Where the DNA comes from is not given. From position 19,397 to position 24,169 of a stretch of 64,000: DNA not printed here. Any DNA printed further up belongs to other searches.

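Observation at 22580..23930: M28/PA aminopeptidase-like ectodomain fused to an FtsX module, with the catalytic Glu-Glu replaced by His-Trp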

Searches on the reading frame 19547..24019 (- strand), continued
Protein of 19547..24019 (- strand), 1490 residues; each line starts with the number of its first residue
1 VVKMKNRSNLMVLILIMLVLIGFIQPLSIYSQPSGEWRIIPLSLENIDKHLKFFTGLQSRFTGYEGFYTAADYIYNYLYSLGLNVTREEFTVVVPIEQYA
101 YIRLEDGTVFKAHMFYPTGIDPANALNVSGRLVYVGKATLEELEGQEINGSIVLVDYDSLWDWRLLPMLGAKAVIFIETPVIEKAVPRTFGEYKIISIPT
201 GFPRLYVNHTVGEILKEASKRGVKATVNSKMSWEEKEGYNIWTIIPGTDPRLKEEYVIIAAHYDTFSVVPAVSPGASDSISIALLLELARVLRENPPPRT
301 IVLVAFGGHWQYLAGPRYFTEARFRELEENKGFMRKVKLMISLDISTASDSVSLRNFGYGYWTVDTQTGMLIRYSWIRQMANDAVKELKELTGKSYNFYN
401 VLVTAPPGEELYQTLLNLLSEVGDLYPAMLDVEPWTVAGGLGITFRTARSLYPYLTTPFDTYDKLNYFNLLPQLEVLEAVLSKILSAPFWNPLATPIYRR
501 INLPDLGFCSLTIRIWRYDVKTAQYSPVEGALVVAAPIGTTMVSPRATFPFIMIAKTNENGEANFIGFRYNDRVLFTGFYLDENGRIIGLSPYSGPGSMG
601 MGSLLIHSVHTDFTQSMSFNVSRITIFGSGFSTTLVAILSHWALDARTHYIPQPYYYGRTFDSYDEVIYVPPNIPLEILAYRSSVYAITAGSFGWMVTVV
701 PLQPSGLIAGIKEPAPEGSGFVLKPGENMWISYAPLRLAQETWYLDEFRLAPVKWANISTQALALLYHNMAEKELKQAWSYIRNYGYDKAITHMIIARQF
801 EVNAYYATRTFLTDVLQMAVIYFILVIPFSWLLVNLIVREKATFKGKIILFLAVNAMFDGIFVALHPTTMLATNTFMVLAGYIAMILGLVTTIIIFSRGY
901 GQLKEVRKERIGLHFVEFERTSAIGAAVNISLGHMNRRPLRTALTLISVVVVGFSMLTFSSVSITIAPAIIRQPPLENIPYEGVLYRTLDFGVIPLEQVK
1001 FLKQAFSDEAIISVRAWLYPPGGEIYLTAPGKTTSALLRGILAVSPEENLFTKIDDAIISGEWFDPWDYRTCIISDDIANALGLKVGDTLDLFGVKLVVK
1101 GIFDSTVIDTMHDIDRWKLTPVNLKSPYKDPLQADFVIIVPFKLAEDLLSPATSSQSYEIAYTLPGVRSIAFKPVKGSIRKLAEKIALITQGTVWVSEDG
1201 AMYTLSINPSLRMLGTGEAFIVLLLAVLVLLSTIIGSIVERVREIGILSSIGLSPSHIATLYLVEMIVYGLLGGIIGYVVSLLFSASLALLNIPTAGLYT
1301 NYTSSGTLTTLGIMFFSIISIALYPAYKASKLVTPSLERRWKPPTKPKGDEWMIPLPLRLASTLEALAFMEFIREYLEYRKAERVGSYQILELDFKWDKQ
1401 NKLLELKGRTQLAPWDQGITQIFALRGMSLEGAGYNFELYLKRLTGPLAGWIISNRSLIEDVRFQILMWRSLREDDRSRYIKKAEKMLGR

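Call 21: find_encoding_contigs(protein=P0022, flank=10000, max_places=2)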
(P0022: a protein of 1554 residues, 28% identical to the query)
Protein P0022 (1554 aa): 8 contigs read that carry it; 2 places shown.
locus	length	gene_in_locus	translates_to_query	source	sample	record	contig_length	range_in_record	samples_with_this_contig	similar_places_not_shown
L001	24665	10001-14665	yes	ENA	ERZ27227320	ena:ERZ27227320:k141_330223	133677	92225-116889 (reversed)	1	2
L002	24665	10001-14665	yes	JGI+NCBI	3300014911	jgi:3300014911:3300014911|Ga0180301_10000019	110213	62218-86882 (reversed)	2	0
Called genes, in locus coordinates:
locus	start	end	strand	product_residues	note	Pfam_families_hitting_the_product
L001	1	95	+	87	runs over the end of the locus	-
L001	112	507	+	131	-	PF00364:Biotin_lipoyl, PF25973:BSH_CzcB (faint), PF25917:BSH_RND, PF25919:BSH_CusB (weak), PF25997:BSH_YhbJ (weak), PF25984:BSH_YknX (weak)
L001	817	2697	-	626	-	PF20030:bpMoxR, PF00493:MCM, PF13191:AAA_16 (weak), PF00004:AAA, PF07726:AAA_3, PF07728:AAA_5, PF05762:VWA_CoxE, PF13519:VWA_2, +2 more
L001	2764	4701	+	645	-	PF00037:Fer4 (faint), PF13187:Fer4_9 (faint), PF01507:PAPS_reduct, PF14697:Fer4_21 (weak), PF12838:Fer4_7 (weak)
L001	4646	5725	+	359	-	PF01408:GFO_IDH_MocA, PF02894:GFO_IDH_MocA_C, PF22725:GFO_IDH_MocA_C3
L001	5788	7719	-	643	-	PF03169:OPT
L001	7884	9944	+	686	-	PF20581:DUF6785, PF20580:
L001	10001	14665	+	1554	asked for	PF04389:Peptidase_M28, PF02687:FtsX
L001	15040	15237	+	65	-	-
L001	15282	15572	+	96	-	-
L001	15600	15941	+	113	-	PF02579:Nitro_FeMo-Co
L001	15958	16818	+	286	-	PF00142:Fer4_NifH (faint), PF01656:CbiA, PF02374:ArsA_ATPase (faint), PF10609:ParA, PF13614:AAA_31, PF12838:Fer4_7 (faint), PF14697:Fer4_21, PF13187:Fer4_9 (weak), +4 more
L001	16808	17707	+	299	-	PF01656:CbiA, PF02374:ArsA_ATPase (weak), PF10609:ParA, PF13614:AAA_31, PF12837:Fer4_6 (weak), PF13187:Fer4_9, PF00037:Fer4 (weak), PF12838:Fer4_7 (weak), +4 more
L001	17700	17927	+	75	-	PF27353:MJ0401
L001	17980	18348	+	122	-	PF02001:DUF134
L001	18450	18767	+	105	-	PF04023:FeoA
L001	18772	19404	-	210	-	PF04266:ASCH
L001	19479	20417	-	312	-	-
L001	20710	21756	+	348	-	PF13454:NAD_binding_9 (faint), PF01946:Thi4 (weak), PF01494:FAD_binding_3 (faint), PF00890:FAD_binding_2 (faint), PF07992:Pyr_redox_2, PF13450:NAD_binding_8 (weak), PF13738:Pyr_redox_3, PF00070:Pyr_redox, +4 more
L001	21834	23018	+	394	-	PF01053:Cys_Met_Meta_PP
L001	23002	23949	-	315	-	PF22700:MVD-like_N, PF00288:GHMP_kinases_N, PF08544:GHMP_kinases_C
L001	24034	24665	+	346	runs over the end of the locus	PF01073:3Beta_HSD, PF01370:Epimerase, PF02719:Polysacc_synt_2 (weak), PF04321:RmlD_sub_bind, PF16363:GDP_Man_Dehyd, PF07993:NAD_binding_4 (weak)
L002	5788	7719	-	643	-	PF03169:OPT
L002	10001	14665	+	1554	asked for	PF04389:Peptidase_M28, PF02687:FtsX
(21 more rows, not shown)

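Call 22: find_encoding_contigs(protein=P0011, flank=10000, max_places=2)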
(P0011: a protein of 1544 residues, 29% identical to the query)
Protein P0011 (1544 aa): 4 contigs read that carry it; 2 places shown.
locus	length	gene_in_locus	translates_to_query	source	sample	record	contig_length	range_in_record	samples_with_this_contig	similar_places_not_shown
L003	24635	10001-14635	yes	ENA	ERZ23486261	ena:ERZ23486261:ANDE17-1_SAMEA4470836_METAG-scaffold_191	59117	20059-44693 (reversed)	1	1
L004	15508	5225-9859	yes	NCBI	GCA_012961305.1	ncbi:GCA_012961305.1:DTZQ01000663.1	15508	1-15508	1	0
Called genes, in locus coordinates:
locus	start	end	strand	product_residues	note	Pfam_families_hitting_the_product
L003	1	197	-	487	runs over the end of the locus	PF01532:Glyco_hydro_47 (faint)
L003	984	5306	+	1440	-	PF06452:CBM9_1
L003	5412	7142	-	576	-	PF00515:TPR_1 (faint), PF07719:TPR_2 (faint), PF13181:TPR_8 (faint), PF13428:TPR_14 (faint), PF14559:TPR_19 (faint), PF23914:TPR_CcmH_CycH (faint), PF13432:TPR_16 (weak)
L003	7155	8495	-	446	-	PF00072:Response_reg, PF00158:Sigma54_activat, PF14532:Sigma54_activ_2, PF07728:AAA_5 (weak), PF25601:AAA_lid_14, PF02954:HTH_8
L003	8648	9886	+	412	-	PF03702:AnmK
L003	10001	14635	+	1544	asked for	PF04389:Peptidase_M28, PF02687:FtsX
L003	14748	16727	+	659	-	-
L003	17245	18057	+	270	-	PF01925:TauE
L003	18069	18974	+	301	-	PF00753:Lactamase_B (weak), PF23023:Anti-Pycsar_Apyc1 (faint), PF12706:Lactamase_B_2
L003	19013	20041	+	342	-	PF00294:PfkB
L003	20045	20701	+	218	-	PF01081:Aldolase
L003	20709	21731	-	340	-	PF00389:2-Hacid_dh, PF02826:2-Hacid_dh_C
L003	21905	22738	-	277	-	-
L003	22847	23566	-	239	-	PF01138:RNase_PH, PF03725:RNase_PH_C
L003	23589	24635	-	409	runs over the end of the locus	PF00930:DPPIV_N (faint), PF26550:Tricorn_2nd, PF26549:Tricorn_N, PF14583:Pectate_lyase22 (faint), PF26549:Tricorn_N, PF07676:PD40 (weak), PF07833:Cu_amine_oxidN1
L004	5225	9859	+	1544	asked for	PF04389:Peptidase_M28, PF02687:FtsX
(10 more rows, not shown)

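Call 23: find_encoding_contigs(protein=P0013, flank=10000, max_places=2)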
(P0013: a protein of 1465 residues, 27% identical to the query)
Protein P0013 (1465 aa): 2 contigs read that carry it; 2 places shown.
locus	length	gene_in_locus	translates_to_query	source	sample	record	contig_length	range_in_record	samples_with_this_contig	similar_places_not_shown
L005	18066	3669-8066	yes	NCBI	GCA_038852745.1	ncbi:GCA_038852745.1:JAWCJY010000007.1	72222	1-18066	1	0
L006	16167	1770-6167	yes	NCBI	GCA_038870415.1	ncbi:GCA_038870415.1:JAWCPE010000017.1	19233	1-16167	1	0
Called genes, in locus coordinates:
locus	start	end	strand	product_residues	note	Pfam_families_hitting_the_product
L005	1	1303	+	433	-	PF04015:DUF362, PF13484:Fer4_16 (faint), PF12797:Fer4_2 (faint), PF12837:Fer4_6 (weak), PF13237:Fer4_10 (weak), PF00037:Fer4, PF12838:Fer4_7 (weak), PF13187:Fer4_9 (weak)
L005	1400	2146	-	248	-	PF02311:AraC_binding (faint), PF07883:Cupin_2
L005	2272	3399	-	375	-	PF02746:MR_MLE_N, PF13378:MR_MLE_C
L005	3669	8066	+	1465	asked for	PF04389:Peptidase_M28, PF12704:MacB_PCD, PF02687:FtsX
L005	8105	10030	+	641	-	-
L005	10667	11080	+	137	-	PF08753:NikR_C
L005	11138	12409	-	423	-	PF01969:Ni_insertion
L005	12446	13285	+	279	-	PF00731:AIRC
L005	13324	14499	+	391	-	PF00586:AIRS, PF02769:AIRS_C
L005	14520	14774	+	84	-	PF02700:PurS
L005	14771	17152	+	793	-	PF18072:FGAR-AT_linker, PF00586:AIRS, PF02769:AIRS_C, PF00586:AIRS, PF02769:AIRS_C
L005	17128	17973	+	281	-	PF01965:DJ-1_PfpI (weak), PF13507:GATase_5, PF00117:GATase (weak)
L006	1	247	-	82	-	?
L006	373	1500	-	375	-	PF02746:MR_MLE_N, PF13378:MR_MLE_C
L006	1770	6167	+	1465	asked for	PF04389:Peptidase_M28, PF12704:MacB_PCD, PF02687:FtsX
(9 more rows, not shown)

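Call 24: search_protein_families(library=pfam, proteins=[L003:14748-16727:+, L005:8105-10030:+, L001:7884-9944:+, L001:5788-7719:-], max_evalue=1)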
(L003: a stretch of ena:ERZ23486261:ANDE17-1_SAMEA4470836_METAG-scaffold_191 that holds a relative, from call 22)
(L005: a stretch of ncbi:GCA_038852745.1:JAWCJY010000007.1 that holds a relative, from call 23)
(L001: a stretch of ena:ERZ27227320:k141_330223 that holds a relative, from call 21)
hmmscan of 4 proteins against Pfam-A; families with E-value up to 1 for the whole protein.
L003:14748-16727:+ (659 aa): 1 family
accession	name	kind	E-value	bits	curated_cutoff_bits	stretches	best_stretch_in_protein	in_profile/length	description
PF16080.10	Phage_holin_2_3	-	0.028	14.8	28.8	1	268-308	5-45/56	Bacteriophage holin family HP1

L005:8105-10030:+ (641 aa): 0 families

L001:7884-9944:+ (686 aa): 2 families
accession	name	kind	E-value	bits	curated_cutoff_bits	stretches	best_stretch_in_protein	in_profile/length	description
PF20581.3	DUF6785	-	4.6e-28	98.5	25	1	21-547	13-496/498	Family of unknown function (DUF6785)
PF20580.3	DUF6784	-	5.9e-08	33.2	26.4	1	586-675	4-93/101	Domain of unknown function (DUF6784)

L001:5788-7719:- (643 aa): 1 family
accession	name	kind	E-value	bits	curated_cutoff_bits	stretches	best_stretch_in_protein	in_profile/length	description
PF03169.20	OPT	-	7.3e-12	45.2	25.8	1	166-624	127-615/623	OPT oligopeptide transporter protein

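Call 27: find_encoding_contigs(protein=P0064, flank=10000, max_places=1)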
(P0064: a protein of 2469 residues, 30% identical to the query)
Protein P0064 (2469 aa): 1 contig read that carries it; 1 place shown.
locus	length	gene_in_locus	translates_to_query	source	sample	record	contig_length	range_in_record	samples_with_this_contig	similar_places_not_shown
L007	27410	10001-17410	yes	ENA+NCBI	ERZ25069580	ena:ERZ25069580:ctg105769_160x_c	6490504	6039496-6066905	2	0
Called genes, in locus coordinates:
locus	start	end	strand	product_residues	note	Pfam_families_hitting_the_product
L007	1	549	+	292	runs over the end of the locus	PF13385:Laminin_G_3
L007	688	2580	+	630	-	-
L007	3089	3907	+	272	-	PF05721:PhyH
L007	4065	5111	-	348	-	PF01408:GFO_IDH_MocA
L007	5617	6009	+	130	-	PF00190:Cupin_1, PF07883:Cupin_2, PF02311:AraC_binding (weak)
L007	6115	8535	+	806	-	PF00912:Transgly, PF00905:Transpeptidase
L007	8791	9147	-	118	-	PF13560:HTH_31, PF01381:HTH_3, PF12844:HTH_19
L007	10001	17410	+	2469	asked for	PF12704:MacB_PCD (faint), PF04389:Peptidase_M28 (weak), PF02687:FtsX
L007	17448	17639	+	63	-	-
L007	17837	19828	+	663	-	-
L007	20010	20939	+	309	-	-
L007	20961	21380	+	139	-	PF05402:PqqD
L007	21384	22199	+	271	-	PF00005:ABC_tran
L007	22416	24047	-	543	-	PF00118:Cpn60_TCP1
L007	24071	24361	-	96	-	PF00166:Cpn10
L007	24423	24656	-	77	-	-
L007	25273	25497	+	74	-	-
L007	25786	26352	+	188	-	PF00035:dsrm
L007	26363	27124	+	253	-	PF13489:Methyltransf_23, PF08241:Methyltransf_11, PF08242:Methyltransf_12 (weak), PF01209:Ubie_methyltran (weak), PF13649:Methyltransf_25, PF13847:Methyltransf_31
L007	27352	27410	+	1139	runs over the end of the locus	PF02384:N6_Mtase (faint), PF07669:Eco57I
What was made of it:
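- Bacterial relatives lie next to AnmK or a class A PBP (calls 22, 27).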

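Call 28: find_encoding_contigs(protein=P0026, flank=10000, max_places=1)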
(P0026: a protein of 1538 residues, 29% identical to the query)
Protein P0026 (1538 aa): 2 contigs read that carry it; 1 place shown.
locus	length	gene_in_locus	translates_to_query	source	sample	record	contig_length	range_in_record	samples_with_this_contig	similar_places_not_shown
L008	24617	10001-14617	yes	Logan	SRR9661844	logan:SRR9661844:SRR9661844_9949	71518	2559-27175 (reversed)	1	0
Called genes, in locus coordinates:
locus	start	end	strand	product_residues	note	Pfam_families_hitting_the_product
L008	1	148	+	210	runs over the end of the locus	PF22175:Ogg-HhH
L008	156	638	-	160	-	PF01894:YjbQ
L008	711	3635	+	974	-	PF17915:zf_Rg, PF01751:Toprim, PF01131:Topoisom_bac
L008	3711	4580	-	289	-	PF08902:DUF1848 (faint), PF04055:Radical_SAM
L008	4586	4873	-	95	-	PF14947:HTH_45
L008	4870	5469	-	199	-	-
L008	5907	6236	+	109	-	PF13560:HTH_31 (weak), PF01381:HTH_3 (weak)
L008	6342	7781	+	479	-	PF00370:FGGY_N, PF02782:FGGY_C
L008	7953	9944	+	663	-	PF20581:DUF6785 (weak)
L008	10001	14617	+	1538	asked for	PF02225:PA (weak), PF04389:Peptidase_M28, PF02687:FtsX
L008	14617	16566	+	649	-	-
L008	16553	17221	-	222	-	PF09335:VTT_dom (weak)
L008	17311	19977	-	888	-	PF02629:CoA_binding, PF13380:CoA_binding_2, PF13607:Succ_CoA_lig, PF19045:Ligase_CoA_2, PF13549:ATP-grasp_5, PF13302:Acetyltransf_3, PF00583:Acetyltransf_1, PF13508:Acetyltransf_7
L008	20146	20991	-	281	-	PF03547:Mem_trans (weak)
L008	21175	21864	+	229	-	-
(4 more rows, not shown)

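Call 29: find_encoding_contigs(protein=P0002, flank=10000, max_places=1)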
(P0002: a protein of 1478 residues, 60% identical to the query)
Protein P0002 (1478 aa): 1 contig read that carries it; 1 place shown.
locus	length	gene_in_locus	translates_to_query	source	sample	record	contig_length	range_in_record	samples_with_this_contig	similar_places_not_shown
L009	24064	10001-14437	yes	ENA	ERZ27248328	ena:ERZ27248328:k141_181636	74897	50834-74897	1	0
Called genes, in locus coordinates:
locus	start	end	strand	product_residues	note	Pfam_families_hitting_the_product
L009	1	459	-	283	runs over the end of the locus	PF05552:MS_channel_1st_1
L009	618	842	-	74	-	-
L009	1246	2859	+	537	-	-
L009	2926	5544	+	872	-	PF02065:Melibiase, PF01055:Glyco_hydro_31_2nd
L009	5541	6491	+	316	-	PF00106:adh_short (weak), PF01073:3Beta_HSD, PF01370:Epimerase, PF02719:Polysacc_synt_2, PF04321:RmlD_sub_bind, PF07993:NAD_binding_4, PF13460:NAD_binding_10, PF16363:GDP_Man_Dehyd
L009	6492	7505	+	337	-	PF01087:GalP_UDP_transf, PF16285:DUF4931_N (faint), PF02744:GalP_UDP_tr_C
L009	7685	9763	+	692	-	PF20581:DUF6785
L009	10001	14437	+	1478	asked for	PF04389:Peptidase_M28, PF02687:FtsX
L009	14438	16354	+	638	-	-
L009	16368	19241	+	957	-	PF13620:CarboxypepD_reg (faint), PF02687:FtsX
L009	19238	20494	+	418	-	PF10509:GalKase_gal_bdg, PF00288:GHMP_kinases_N, PF08544:GHMP_kinases_C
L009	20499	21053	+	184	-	PF01380:SIS, PF13580:SIS_2 (weak)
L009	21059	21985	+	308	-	PF00294:PfkB, PF08543:Phos_pyr_kin (weak)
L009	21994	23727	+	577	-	-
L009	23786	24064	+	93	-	?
